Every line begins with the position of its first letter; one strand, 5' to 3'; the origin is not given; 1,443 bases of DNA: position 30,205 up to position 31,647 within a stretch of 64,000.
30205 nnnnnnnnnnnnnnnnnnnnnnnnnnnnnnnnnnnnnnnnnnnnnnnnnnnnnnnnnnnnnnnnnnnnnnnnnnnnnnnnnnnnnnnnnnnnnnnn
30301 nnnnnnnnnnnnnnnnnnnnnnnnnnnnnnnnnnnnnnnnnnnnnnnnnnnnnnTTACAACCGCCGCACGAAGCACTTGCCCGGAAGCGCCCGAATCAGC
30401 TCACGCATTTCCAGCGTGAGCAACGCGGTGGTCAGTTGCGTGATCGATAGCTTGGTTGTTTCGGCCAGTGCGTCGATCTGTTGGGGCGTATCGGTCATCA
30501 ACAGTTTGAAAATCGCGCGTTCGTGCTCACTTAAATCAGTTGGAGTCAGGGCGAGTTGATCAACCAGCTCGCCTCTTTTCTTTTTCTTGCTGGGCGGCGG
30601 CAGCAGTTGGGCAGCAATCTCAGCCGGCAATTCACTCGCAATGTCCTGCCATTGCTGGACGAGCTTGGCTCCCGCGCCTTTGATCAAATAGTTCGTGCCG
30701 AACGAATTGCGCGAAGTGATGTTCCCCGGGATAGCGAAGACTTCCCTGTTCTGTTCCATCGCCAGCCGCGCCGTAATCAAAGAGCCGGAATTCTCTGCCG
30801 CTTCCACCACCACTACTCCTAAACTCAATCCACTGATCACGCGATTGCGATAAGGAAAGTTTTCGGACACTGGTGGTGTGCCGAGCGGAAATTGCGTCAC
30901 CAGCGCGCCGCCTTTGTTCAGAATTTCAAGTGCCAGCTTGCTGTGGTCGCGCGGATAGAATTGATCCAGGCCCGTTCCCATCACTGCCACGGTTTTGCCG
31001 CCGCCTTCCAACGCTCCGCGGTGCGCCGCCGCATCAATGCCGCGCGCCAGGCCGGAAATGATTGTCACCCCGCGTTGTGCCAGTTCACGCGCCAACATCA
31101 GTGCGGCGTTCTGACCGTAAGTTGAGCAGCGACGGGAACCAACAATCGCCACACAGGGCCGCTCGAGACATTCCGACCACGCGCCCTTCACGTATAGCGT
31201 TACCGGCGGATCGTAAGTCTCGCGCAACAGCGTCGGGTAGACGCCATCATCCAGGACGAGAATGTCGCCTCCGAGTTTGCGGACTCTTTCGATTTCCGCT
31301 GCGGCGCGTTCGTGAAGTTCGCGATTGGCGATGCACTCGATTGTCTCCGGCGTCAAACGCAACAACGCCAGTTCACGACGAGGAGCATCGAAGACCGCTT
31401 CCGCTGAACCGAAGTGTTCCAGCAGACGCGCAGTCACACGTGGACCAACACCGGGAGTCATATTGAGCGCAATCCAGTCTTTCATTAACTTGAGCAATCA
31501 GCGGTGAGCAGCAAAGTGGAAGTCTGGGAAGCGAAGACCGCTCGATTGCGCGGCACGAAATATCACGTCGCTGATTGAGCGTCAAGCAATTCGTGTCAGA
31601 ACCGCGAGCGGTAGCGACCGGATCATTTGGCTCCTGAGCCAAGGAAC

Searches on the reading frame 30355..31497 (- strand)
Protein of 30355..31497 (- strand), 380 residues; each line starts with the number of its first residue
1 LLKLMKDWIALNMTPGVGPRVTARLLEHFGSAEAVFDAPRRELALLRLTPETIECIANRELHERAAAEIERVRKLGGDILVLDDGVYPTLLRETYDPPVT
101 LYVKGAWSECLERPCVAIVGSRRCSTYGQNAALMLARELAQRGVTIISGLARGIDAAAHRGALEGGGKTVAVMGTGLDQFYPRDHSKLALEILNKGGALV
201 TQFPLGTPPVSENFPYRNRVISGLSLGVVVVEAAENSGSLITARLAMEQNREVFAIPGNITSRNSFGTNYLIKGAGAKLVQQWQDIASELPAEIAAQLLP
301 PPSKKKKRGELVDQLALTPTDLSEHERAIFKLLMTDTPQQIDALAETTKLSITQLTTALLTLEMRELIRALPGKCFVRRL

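Call 7: search_protein_families(library=pfam, proteins=[window:30355-31497:-], max_evalue=0.01)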
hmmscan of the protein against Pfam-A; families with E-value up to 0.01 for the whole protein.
window:30355-31497:- (380 aa): 5 families
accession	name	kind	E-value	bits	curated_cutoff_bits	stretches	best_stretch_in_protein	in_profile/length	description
PF02481.21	DNA_processg_A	-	1.4e-76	256.9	29.6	1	73-281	3-211/212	DNA recombination-mediator protein A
PF17782.7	DprA_WH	-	5.7e-11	42.7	22.9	1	318-374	6-61/61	DprA winged helix domain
PF18306.6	LDcluster4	-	4.5e-06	26.8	26.3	1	115-257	3-124/151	SLOG cluster4 family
PF21102.3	DprA_N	-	0.00078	19.6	22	1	7-38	6-37/64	DprA-like N-terminal HHH domain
PF14520.12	HHH_5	-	0.0048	17.8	27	0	14-45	7-39/57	Helix-hairpin-helix domain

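Call 8: search_protein_families(library=padloc, proteins=[window:30355-31497:-], max_evalue=0.01)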
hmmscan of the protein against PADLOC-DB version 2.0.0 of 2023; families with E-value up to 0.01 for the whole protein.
window:30355-31497:- (380 aa): 3 families
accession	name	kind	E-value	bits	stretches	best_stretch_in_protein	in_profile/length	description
PDLC03961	ShosA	-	6.7e-69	230.5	1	59-291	61-294/303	-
PDLC03927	PsyrA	-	7.1e-36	122.2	1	47-369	66-386/398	-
PDLC02997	ShosA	-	3.5e-23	80.3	1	78-253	96-270/327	-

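Call 9: search_protein_families(library=ncbifam, proteins=[window:30355-31497:-], max_evalue=0.01)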
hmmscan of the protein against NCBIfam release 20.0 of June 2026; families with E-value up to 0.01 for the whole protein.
window:30355-31497:- (380 aa): 5 families
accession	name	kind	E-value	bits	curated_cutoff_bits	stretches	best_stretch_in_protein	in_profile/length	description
NF008007.0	PRK10736.1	equivalog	2.2e-81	273.9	495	1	77-374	72-357/374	DNA-protecting protein DprA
TIGR00732.1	dprA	equivalog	3e-73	245.6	191.15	1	73-289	5-219/220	DNA-processing protein DprA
TIGR00725.1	TIGR00725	hypoth_equivalog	1.6e-05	24.4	106.9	1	116-173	4-61/159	TIGR00725 family protein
NF011262.0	PRK14668.1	equivalog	0.0062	14.9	544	1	10-46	526-562/577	excinuclease ABC subunit C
NF010337.0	PRK13766.1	equivalog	0.0077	14.4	610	0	13-44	727-758/781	Hef nuclease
